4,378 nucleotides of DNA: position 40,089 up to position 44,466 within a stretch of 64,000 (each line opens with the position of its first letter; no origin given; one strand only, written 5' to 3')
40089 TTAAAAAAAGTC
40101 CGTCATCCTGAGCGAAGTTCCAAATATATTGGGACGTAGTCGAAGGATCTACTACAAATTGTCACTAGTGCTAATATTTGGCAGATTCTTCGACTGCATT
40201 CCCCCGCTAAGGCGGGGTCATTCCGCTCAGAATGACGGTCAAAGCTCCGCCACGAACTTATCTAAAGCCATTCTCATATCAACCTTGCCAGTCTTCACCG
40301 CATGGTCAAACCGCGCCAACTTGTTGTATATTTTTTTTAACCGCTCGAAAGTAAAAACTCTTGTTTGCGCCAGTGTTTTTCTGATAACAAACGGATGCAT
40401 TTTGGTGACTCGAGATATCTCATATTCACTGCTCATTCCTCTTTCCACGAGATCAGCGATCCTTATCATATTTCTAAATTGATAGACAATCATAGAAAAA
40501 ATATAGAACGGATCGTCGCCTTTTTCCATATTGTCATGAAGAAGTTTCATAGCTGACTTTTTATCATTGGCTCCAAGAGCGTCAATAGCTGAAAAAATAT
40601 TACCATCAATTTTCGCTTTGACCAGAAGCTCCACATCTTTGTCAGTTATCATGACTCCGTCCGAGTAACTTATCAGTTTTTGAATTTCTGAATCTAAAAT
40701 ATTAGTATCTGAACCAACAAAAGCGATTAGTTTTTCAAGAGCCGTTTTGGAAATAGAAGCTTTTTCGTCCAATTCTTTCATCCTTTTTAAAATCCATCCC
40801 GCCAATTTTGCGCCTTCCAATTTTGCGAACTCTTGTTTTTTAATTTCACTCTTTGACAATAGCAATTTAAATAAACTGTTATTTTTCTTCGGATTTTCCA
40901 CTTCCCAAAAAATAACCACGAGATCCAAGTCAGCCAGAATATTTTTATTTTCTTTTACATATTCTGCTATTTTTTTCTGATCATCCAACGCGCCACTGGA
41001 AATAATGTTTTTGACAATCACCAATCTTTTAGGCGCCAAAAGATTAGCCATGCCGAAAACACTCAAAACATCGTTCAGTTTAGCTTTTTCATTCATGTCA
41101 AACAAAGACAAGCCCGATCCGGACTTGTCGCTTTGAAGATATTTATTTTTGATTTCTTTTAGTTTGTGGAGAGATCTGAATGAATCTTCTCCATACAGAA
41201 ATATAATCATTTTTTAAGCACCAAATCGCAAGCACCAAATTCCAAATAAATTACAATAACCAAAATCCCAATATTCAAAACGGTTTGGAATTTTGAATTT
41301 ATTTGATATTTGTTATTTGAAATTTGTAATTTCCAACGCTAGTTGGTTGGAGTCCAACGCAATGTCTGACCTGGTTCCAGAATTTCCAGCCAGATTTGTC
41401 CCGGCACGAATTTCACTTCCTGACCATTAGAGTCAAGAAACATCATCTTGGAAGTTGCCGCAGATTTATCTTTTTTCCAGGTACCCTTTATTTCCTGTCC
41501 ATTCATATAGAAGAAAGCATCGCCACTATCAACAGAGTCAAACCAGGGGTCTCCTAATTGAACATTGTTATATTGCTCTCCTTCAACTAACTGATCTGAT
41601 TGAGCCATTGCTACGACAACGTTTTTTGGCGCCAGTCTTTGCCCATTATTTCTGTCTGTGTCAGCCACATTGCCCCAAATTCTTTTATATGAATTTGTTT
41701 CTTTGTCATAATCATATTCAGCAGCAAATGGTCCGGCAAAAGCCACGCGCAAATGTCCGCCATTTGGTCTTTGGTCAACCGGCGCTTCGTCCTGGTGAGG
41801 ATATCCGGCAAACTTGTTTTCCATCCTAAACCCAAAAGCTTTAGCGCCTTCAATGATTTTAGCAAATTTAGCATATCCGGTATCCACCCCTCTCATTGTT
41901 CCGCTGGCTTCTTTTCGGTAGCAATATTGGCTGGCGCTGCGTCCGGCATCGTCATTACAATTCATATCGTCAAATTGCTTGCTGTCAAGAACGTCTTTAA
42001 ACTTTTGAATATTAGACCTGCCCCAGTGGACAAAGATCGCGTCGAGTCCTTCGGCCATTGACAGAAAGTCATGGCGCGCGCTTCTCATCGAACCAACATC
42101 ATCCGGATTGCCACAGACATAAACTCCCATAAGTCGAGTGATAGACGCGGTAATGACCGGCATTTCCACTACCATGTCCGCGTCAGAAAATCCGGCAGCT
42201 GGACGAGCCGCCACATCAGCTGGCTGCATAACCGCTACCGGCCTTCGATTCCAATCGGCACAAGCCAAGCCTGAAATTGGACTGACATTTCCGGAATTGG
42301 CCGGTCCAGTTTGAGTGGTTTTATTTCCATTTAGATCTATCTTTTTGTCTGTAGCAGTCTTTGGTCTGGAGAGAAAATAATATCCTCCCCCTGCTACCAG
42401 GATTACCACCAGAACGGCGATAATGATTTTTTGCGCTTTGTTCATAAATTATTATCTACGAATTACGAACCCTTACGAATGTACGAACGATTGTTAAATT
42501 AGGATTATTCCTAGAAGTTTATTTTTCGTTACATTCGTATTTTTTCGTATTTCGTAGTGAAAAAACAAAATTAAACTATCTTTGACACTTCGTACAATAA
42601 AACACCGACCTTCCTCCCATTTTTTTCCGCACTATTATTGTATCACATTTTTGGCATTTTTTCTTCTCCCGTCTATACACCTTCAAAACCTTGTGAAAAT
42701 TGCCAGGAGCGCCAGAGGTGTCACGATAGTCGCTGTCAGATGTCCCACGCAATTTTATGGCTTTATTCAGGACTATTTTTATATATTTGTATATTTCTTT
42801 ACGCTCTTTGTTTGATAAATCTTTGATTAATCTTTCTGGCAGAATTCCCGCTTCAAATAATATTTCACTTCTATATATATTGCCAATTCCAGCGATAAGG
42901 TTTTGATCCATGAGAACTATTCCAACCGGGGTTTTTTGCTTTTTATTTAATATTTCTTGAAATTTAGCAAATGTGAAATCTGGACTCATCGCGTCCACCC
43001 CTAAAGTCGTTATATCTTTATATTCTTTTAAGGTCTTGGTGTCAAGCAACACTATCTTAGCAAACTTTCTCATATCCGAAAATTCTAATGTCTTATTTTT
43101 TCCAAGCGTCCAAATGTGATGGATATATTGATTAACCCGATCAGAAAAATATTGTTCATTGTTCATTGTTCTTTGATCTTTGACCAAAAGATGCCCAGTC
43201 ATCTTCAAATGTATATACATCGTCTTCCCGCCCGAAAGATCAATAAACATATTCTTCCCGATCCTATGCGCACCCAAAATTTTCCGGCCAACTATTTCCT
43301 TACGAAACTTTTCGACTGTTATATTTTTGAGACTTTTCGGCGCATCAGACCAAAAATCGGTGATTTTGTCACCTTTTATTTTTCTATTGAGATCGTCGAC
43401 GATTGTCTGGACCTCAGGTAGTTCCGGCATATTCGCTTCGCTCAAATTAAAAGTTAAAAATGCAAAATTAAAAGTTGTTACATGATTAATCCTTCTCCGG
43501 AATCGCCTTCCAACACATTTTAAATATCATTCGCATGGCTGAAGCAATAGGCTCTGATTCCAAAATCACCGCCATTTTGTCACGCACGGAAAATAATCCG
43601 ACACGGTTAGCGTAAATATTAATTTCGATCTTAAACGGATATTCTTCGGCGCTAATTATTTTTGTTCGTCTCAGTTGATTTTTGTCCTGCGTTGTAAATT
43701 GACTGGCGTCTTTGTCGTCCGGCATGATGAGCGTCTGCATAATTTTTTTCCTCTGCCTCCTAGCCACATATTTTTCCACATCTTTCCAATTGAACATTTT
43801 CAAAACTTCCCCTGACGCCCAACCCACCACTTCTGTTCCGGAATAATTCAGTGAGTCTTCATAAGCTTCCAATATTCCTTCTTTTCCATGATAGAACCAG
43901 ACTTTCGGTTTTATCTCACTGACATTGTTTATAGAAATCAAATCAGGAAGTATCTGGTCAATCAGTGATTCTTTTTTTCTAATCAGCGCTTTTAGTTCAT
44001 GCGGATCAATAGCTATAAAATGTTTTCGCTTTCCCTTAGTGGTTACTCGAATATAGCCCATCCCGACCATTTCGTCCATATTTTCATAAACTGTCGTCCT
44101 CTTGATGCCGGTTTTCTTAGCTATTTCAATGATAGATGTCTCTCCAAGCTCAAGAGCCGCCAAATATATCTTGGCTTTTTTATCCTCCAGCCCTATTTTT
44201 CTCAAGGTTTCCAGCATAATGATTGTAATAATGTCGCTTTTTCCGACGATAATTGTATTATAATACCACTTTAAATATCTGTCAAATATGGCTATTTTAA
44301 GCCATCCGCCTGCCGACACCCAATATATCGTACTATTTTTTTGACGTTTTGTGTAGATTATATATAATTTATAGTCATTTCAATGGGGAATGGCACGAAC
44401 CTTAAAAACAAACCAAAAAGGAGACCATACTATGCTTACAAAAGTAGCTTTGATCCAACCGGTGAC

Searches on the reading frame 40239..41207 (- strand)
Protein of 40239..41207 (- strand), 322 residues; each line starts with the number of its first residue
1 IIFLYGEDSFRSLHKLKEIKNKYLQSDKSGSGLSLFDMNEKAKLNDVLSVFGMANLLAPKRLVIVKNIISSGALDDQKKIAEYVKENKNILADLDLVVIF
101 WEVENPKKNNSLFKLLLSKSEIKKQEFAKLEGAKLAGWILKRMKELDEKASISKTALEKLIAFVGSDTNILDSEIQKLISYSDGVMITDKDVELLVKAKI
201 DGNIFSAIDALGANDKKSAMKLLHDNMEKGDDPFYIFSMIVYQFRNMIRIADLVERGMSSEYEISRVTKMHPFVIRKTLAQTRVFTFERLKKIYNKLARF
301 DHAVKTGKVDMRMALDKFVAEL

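Call 24: search_protein_families(library=pfam, proteins=[window:40239-41207:-], max_evalue=0.000001)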
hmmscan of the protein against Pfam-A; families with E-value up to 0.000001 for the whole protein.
window:40239-41207:- (322 aa): 1 family
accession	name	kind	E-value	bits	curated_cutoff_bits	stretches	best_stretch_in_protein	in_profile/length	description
PF21694.2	DNA_pol3_delta_C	-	7.1e-28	97.5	27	1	202-321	2-120/121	DNA polymerase III delta subunit, C-terminal domain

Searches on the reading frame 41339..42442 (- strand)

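Call 24: search_protein_families(library=pfam, proteins=[window:41339-42442:-], max_evalue=0.000001)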
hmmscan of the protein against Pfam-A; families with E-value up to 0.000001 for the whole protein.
window:41339-42442:- (367 aa): 2 families
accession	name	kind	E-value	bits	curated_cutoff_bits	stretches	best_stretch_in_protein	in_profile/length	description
PF11258.13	DUF3048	-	3.3e-27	95.9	25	1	65-205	13-147/148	Protein of unknown function (DUF3048) N-terminal domain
PF17479.7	DUF3048_C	-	6e-20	72.2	25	1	241-351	11-113/114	Protein of unknown function (DUF3048) C-terminal domain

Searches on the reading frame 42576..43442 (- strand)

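Call 24: search_protein_families(library=pfam, proteins=[window:42576-43442:-], max_evalue=0.000001)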
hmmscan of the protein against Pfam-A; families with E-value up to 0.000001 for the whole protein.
window:42576-43442:- (288 aa): 2 families
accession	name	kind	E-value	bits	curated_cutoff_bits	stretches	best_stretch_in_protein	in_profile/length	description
PF01149.29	Fapy_DNA_glyco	-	3.9e-27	95.6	25.5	1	5-129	1-116/117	Formamidopyrimidine-DNA glycosylase N-terminal domain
PF06831.19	H2TH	-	6.7e-23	80.9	34.7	1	147-235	1-88/93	Formamidopyrimidine-DNA glycosylase H2TH domain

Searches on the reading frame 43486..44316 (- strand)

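Call 24: search_protein_families(library=pfam, proteins=[window:43486-44316:-], max_evalue=0.000001)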
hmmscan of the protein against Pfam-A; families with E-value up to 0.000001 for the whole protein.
window:43486-44316:- (276 aa): 1 family
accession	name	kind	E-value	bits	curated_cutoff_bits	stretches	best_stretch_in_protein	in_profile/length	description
PF01978.25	TrmB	-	3.5e-11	43.2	25.6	1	38-105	1-67/68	Sugar-specific transcriptional regulator TrmB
